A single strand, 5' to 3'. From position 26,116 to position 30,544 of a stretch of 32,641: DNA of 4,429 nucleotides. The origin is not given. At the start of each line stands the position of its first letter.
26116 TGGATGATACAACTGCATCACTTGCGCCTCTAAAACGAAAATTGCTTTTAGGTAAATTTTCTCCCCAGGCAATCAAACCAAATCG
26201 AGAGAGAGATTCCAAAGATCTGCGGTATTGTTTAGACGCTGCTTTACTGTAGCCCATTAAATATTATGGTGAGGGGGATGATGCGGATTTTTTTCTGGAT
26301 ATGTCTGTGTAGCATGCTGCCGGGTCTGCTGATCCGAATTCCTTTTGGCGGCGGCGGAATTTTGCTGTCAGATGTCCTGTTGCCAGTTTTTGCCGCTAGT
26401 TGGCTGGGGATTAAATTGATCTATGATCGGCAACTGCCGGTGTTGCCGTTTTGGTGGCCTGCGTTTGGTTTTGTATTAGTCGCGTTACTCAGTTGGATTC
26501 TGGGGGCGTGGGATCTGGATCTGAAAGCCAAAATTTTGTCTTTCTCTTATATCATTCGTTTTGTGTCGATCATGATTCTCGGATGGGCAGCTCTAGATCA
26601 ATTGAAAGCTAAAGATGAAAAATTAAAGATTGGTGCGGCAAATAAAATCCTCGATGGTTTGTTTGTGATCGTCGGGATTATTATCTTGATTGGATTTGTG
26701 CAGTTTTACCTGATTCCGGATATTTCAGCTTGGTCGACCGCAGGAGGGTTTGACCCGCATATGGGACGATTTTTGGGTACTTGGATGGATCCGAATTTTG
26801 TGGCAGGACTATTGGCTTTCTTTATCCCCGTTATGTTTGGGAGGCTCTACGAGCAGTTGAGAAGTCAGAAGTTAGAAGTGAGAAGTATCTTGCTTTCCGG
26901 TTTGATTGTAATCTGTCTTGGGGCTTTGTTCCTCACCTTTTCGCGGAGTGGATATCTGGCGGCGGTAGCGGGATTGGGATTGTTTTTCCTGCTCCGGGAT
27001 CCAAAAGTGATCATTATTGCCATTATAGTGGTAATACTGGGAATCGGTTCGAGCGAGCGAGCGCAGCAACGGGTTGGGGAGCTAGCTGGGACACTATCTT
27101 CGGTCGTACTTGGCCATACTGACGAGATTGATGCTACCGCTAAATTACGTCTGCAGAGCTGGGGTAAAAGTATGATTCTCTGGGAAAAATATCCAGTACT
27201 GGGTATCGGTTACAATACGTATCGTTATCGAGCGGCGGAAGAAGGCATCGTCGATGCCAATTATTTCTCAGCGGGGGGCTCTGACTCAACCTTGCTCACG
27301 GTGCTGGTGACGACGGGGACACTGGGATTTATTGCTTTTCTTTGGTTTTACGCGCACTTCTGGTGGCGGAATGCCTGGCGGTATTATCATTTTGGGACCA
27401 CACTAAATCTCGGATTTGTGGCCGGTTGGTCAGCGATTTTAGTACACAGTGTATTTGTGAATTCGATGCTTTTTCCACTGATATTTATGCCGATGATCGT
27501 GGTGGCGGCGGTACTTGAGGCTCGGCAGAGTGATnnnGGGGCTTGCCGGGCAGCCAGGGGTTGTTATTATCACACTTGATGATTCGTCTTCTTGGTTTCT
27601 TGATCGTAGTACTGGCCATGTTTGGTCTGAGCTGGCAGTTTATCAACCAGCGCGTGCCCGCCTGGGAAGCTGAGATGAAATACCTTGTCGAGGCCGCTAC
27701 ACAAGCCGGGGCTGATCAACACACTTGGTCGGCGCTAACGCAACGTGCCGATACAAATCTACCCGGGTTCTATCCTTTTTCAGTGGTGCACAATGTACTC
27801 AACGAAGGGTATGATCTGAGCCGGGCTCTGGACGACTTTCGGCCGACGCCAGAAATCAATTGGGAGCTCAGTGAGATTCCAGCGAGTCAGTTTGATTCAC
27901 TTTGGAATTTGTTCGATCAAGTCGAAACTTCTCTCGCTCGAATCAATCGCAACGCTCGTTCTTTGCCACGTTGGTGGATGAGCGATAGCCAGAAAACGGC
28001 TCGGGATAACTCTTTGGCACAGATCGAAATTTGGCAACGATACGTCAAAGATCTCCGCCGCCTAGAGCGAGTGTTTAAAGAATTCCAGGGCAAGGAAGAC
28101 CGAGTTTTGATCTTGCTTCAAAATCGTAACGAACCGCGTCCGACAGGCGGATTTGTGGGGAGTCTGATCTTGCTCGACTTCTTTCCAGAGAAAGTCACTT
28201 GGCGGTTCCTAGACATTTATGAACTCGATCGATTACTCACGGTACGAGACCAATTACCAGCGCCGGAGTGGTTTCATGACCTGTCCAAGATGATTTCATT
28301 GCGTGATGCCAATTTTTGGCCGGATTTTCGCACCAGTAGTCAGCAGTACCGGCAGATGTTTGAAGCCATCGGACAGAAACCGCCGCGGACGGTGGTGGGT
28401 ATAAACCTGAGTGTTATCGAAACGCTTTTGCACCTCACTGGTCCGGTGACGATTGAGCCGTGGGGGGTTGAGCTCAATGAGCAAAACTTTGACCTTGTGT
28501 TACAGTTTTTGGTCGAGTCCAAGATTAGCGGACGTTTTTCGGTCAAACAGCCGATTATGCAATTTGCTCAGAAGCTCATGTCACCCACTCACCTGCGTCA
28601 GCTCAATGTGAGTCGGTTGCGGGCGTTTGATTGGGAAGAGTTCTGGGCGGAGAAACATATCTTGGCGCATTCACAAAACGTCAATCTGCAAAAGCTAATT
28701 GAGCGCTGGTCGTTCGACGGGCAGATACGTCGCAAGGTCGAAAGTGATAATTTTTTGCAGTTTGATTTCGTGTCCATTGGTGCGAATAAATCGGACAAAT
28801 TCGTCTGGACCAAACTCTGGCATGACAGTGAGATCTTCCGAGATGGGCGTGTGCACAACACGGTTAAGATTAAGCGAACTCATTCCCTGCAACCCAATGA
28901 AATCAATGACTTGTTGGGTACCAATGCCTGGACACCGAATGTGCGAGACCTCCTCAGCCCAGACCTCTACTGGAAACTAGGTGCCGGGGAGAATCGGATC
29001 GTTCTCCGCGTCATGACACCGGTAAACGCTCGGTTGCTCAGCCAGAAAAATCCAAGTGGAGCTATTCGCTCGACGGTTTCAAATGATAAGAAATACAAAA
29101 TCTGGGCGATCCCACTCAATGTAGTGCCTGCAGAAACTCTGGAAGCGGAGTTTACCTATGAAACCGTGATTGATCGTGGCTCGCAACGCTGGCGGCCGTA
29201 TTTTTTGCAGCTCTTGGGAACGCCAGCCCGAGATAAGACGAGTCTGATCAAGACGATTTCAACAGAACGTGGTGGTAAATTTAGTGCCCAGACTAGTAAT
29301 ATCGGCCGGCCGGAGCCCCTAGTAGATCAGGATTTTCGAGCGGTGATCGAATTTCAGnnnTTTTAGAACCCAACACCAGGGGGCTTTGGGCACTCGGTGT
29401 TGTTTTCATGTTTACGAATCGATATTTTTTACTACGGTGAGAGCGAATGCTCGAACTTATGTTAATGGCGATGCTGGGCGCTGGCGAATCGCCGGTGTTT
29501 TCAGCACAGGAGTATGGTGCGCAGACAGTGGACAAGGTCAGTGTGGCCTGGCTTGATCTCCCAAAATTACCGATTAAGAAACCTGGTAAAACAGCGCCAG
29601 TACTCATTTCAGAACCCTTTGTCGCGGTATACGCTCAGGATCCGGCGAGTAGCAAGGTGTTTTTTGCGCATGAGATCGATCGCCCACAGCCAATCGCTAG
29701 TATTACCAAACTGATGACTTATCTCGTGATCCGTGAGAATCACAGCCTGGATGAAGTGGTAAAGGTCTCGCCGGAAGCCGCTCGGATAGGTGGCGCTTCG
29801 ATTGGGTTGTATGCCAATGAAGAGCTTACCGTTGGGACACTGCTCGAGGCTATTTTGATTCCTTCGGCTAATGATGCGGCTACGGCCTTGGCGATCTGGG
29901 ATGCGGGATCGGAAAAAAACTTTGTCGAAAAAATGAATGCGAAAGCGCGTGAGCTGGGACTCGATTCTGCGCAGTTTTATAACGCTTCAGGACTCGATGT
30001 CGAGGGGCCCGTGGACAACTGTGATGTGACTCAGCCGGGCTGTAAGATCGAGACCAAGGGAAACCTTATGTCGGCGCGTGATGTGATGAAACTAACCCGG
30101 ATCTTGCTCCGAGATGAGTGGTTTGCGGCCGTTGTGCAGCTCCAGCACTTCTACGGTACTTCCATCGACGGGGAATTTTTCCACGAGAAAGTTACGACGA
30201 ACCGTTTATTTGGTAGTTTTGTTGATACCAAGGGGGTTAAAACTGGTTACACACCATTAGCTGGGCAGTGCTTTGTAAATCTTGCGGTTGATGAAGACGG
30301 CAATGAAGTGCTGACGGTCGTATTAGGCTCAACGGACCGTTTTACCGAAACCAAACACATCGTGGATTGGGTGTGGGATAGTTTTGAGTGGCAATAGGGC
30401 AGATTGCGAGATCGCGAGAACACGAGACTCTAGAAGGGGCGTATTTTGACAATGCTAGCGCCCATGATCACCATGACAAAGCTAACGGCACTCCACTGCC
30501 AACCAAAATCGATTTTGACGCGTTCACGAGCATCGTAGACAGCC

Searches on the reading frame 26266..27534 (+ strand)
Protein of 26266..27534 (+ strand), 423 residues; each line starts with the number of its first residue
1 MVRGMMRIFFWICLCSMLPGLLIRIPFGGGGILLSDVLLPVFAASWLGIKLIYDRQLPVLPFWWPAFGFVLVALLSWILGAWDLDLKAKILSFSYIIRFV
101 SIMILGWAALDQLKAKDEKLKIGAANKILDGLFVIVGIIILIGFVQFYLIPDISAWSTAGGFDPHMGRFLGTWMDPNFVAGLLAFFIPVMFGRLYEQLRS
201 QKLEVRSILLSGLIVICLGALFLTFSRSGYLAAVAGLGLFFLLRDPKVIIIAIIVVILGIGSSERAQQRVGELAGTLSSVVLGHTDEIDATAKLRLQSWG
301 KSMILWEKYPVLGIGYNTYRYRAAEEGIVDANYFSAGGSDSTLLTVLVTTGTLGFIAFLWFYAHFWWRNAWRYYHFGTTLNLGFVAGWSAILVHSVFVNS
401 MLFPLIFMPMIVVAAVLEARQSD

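Call 6: search_protein_families(library=pfam, proteins=[window:26266-27534:+], max_evalue=0.01)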
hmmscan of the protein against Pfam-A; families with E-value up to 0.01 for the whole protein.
window:26266-27534:+ (423 aa): 1 family
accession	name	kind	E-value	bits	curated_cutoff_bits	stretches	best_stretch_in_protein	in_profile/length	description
PF04932.20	Wzy_C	-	2.8e-15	56.8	31.7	1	213-359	2-149/149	O-Antigen ligase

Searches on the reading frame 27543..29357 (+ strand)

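Call 6: search_protein_families(library=pfam, proteins=[window:27543-29357:+], max_evalue=0.01)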
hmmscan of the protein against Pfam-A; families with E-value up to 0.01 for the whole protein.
window:27543-29357:+ (605 aa): 1 family
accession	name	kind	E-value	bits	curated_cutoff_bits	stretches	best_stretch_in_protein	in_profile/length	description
PF13196.11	DUF4012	-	1.7e-15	58.2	28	1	186-316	4-135/144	Protein of unknown function (DUF4012)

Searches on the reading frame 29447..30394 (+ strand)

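Call 6: search_protein_families(library=pfam, proteins=[window:29447-30394:+], max_evalue=0.01)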
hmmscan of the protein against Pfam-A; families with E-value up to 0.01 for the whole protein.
window:29447-30394:+ (316 aa): 2 families
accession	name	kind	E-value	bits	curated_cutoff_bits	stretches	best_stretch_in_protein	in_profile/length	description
PF00768.25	Peptidase_S11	-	9.5e-43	146.8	27.6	1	65-295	19-237/239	D-alanyl-D-alanine carboxypeptidase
PF13354.11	Beta-lactamase2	-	6.4e-07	29.4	22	1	61-224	2-150/214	Beta-lactamase enzyme family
